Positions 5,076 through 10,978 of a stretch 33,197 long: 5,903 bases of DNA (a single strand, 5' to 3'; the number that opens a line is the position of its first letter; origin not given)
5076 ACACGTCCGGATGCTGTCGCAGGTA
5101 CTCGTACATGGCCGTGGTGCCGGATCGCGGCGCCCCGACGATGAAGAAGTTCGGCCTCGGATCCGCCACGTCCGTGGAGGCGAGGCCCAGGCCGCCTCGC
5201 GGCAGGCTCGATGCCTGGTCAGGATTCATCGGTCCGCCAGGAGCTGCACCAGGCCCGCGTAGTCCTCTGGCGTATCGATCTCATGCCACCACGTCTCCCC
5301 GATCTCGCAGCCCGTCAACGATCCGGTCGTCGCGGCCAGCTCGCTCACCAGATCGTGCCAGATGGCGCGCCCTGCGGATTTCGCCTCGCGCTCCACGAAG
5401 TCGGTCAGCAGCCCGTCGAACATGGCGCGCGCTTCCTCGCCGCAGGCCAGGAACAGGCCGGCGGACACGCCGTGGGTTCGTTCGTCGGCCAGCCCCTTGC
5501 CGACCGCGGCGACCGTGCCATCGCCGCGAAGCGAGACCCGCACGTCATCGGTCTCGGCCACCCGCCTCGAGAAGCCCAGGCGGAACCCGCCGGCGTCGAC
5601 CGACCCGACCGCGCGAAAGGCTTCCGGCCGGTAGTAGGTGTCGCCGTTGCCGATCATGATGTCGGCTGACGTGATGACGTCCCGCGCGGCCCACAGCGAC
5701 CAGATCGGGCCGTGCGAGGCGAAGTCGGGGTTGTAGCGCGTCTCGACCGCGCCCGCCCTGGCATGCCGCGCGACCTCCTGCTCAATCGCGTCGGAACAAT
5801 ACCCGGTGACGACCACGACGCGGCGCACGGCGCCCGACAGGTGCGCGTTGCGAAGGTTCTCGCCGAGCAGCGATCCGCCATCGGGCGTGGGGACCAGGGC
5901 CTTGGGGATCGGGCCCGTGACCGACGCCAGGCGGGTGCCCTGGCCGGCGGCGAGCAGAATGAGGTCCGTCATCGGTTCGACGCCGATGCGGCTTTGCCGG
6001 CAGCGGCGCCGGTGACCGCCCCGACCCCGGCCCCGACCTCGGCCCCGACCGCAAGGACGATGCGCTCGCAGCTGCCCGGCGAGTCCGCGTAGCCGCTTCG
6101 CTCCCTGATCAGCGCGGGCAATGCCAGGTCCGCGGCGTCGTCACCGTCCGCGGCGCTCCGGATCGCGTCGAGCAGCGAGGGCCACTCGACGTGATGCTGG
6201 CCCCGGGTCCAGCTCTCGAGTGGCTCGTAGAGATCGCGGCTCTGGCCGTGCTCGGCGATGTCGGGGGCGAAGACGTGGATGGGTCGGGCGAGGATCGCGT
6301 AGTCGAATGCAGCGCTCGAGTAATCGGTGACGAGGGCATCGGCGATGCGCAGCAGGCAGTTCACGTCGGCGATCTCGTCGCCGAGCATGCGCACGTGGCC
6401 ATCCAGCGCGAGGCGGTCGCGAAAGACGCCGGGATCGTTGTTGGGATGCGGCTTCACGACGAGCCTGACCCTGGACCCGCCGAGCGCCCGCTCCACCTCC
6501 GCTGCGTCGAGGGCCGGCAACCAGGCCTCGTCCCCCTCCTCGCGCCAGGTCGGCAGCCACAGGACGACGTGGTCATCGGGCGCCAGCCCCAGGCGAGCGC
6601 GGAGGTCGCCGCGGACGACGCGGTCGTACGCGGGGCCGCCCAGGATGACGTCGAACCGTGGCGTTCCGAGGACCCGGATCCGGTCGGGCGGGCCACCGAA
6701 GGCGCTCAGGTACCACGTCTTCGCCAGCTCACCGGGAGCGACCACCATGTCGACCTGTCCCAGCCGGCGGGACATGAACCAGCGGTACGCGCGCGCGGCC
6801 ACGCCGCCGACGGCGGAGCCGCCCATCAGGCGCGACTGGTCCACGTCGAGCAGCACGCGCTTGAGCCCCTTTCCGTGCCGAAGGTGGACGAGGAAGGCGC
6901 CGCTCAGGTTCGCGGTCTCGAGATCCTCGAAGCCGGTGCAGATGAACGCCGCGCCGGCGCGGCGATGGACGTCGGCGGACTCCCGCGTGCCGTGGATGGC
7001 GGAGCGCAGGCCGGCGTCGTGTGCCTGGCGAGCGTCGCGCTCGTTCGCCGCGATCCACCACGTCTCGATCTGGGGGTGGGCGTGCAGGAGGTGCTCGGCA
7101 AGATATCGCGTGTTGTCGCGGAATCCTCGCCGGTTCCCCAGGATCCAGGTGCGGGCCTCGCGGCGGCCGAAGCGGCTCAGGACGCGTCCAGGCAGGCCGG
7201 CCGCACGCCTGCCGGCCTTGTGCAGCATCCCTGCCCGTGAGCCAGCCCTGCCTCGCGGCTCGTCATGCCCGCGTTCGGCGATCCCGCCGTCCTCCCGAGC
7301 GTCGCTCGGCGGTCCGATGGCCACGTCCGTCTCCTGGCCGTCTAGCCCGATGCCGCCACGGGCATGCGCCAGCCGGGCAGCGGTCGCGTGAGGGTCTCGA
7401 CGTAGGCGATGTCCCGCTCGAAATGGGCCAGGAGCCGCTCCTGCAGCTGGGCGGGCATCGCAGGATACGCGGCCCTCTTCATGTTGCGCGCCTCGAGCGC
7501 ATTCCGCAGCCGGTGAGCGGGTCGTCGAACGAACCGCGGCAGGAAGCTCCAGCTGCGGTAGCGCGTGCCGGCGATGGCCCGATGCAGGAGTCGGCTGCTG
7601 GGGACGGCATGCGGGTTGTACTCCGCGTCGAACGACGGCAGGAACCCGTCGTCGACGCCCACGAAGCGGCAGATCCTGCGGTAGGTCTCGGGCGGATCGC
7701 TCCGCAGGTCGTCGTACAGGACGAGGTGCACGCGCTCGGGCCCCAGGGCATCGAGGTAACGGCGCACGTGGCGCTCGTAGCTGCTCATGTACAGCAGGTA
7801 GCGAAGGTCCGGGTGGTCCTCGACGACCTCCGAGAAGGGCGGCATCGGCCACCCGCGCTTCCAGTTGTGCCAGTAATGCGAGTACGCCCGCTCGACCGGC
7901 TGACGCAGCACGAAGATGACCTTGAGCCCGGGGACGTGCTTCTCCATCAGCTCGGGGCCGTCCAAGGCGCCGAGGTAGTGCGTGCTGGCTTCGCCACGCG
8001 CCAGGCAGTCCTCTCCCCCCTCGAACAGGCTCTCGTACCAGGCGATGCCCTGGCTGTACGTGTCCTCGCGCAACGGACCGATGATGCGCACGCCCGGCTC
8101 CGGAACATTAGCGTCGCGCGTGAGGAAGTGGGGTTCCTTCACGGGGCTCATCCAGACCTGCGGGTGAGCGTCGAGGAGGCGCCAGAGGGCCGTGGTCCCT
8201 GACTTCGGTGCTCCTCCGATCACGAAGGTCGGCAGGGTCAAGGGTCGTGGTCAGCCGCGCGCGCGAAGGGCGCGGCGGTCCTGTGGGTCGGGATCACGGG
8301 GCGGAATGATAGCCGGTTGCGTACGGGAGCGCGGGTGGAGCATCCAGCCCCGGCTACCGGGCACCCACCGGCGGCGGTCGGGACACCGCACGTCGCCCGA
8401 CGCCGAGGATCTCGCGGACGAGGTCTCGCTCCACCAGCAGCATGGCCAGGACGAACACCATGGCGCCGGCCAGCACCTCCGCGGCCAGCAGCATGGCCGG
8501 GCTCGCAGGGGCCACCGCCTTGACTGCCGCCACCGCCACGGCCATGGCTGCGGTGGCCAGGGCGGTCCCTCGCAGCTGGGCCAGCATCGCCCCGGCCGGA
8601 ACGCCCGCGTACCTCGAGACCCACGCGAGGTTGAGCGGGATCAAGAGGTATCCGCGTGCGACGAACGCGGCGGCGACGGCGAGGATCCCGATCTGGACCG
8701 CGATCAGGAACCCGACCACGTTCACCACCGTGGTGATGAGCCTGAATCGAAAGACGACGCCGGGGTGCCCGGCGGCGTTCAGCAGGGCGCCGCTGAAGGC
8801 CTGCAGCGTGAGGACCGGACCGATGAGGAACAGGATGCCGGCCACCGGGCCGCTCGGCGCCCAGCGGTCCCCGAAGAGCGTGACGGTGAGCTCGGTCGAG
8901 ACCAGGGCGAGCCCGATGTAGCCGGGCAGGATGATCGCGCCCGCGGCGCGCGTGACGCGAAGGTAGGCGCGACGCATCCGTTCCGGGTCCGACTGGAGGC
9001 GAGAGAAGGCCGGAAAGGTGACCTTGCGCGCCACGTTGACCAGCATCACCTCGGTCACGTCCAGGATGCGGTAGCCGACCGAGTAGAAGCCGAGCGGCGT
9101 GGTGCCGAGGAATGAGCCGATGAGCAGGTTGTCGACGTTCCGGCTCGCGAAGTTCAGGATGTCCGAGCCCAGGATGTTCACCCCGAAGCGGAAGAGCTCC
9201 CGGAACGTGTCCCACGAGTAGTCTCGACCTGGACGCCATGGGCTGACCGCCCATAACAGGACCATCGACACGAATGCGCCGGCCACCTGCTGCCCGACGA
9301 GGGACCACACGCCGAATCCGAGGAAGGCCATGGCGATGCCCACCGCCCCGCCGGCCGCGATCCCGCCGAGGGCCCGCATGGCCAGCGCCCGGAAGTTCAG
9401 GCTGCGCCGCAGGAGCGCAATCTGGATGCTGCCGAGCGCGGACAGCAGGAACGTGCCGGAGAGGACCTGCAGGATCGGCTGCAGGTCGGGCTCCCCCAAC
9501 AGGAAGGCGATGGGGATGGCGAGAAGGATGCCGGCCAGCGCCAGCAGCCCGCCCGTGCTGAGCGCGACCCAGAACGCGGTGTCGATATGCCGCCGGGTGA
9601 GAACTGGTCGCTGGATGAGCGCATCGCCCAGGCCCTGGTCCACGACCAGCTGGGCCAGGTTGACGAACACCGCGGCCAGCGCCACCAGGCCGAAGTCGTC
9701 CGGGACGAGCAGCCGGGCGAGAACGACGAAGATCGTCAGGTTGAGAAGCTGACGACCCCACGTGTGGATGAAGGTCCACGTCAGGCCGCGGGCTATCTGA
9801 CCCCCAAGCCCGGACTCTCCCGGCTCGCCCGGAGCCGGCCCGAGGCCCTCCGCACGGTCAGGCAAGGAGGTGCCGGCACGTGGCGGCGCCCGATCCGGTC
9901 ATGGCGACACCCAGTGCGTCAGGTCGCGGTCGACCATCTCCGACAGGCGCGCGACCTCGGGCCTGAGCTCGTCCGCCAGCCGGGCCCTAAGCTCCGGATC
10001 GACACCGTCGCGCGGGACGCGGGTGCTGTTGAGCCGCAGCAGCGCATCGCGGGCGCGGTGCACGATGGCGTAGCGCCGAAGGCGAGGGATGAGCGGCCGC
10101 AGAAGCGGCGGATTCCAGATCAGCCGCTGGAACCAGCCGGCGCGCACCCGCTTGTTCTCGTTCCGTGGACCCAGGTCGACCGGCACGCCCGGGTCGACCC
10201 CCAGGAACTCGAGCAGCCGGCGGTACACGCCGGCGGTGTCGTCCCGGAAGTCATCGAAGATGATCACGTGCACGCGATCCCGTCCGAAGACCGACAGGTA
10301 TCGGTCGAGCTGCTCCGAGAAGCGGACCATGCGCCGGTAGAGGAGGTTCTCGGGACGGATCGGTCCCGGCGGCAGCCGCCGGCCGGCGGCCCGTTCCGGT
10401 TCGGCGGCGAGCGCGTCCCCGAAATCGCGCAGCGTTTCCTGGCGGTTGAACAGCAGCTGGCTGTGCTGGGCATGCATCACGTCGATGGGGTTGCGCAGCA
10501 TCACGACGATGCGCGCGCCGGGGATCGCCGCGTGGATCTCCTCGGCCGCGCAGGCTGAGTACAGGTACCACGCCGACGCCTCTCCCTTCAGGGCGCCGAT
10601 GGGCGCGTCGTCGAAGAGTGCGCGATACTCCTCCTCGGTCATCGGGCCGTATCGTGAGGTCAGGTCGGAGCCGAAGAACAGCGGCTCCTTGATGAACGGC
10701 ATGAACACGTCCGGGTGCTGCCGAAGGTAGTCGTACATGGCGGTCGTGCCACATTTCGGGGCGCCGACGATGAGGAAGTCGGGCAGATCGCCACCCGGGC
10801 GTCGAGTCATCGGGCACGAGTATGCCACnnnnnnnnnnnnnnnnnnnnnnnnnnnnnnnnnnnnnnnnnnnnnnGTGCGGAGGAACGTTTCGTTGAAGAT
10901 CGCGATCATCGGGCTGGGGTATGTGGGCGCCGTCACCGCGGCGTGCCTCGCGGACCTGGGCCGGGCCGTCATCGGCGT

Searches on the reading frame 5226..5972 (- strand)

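Call 35: search_protein_families(library=pfam, proteins=[window:5226-5972:-], max_evalue=0.001)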
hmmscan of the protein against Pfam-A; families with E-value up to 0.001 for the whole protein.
window:5226-5972:- (248 aa): 2 families
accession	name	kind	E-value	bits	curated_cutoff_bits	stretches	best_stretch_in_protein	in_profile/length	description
PF12804.13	NTP_transf_3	-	4.9e-08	33.7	27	1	5-120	2-105/160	MobA-like NTP transferase domain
PF00483.29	NTP_transferase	-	2.2e-07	31.1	21.2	1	5-119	3-118/245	Nucleotidyl transferase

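Call 60: search_protein_families(library=ncbifam, proteins=[window:5226-5972:-], max_evalue=0.00001)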
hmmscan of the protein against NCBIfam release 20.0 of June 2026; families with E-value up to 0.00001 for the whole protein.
window:5226-5972:- (248 aa): 6 families
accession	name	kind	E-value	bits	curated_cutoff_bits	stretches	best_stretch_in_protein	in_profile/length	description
TIGR03992.1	Arch_glmU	subfamily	3.8e-11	42.5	292.1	1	4-175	3-167/393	bifunctional sugar-1-phosphate nucleotidylyltransferase/acetyltransferase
NF041313.1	UDPGP_AglF_Halo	equivalog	6.7e-07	29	400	1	5-68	4-65/234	UTP--glucose-1-phosphate uridylyltransferase AglF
NF038362.1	Sden_1164_fam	equivalog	1e-06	28.4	300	1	4-184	4-192/266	Sden_1164 family protein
NF041135.1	IPPtranDIPPsyn_Thcocales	equivalog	6.7e-06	25.3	580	1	5-237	4-209/419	bifunctional L-myo-inositol-1-phosphate cytidylyltransferase/CDP-L-myo-inositol myo-inositolphosphotransferase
NF045782.1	NicBOxredNboR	equivalog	8e-06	25.7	260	0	4-85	11-82/206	nicotine blue oxidoreductase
NF010938.0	PRK14358.1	equivalog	8.8e-06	24.5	500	0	3-121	9-119/481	bifunctional N-acetylglucosamine-1-phosphate uridyltransferase/glucosamine-1-phosphate acetyltransferase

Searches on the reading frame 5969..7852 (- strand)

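Call 35: search_protein_families(library=pfam, proteins=[window:5969-7852:-], max_evalue=0.001)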
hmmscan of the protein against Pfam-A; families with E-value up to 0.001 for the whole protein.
window:5969-7852:- (627 aa): 1 family
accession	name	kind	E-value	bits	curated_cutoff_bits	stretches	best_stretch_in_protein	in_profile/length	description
PF04464.20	Glyphos_transf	-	7.3e-43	147.3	22.1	1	239-599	21-362/367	CDP-Glycerol:Poly(glycerophosphate) glycerophosphotransferase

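Call 60: search_protein_families(library=ncbifam, proteins=[window:5969-7852:-], max_evalue=0.00001)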
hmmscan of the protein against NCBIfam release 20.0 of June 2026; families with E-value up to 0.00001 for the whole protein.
window:5969-7852:- (627 aa): 2 families
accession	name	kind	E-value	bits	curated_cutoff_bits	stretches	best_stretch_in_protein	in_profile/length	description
NF041713.1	Tar_polymTarL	equivalog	5.6e-16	58.3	1000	1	379-566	341-528/562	teichoic acid ribitol-phosphate polymerase TarL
NF041712.1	techglyph_taseTarF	equivalog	2.8e-12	46.4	550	1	494-538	278-322/388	teichoic acid glycerol-phosphate transferase TarF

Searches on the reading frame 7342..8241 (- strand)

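Call 33: search_protein_families(library=pfam, proteins=[window:7342-8241:-], max_evalue=0.001)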
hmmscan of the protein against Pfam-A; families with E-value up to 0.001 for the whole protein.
window:7342-8241:- (299 aa): 2 families
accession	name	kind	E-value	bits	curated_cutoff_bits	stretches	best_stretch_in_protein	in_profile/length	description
PF13469.12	Sulfotransfer_3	-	1.4e-19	71.7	27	1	4-197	1-213/216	Sulfotransferase family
PF00685.33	Sulfotransfer_1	-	8.1e-17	61.9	22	1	6-197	4-182/255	Sulfotransferase domain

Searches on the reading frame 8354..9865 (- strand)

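Call 33: search_protein_families(library=pfam, proteins=[window:8354-9865:-], max_evalue=0.001)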
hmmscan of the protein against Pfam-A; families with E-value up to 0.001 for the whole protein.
window:8354-9865:- (503 aa): 2 families
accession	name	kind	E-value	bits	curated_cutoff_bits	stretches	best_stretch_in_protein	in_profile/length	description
PF13440.11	Polysacc_synt_3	-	1e-88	297.8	23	1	48-338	1-291/293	Polysaccharide biosynthesis protein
PF01943.22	Polysacc_synt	-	1.2e-38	133.6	28.2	1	25-291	2-274/274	Polysaccharide biosynthesis protein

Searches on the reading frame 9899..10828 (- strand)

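Call 33: search_protein_families(library=pfam, proteins=[window:9899-10828:-], max_evalue=0.001)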
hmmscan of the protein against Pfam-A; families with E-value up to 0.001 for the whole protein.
window:9899-10828:- (309 aa): 2 families
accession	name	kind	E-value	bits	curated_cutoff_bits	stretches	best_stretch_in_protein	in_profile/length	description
PF13469.12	Sulfotransfer_3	-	4.3e-17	63.5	27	2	94-212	114-213/216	Sulfotransferase family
PF00685.33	Sulfotransfer_1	-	6.5e-10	39.3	22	1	16-212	2-182/255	Sulfotransferase domain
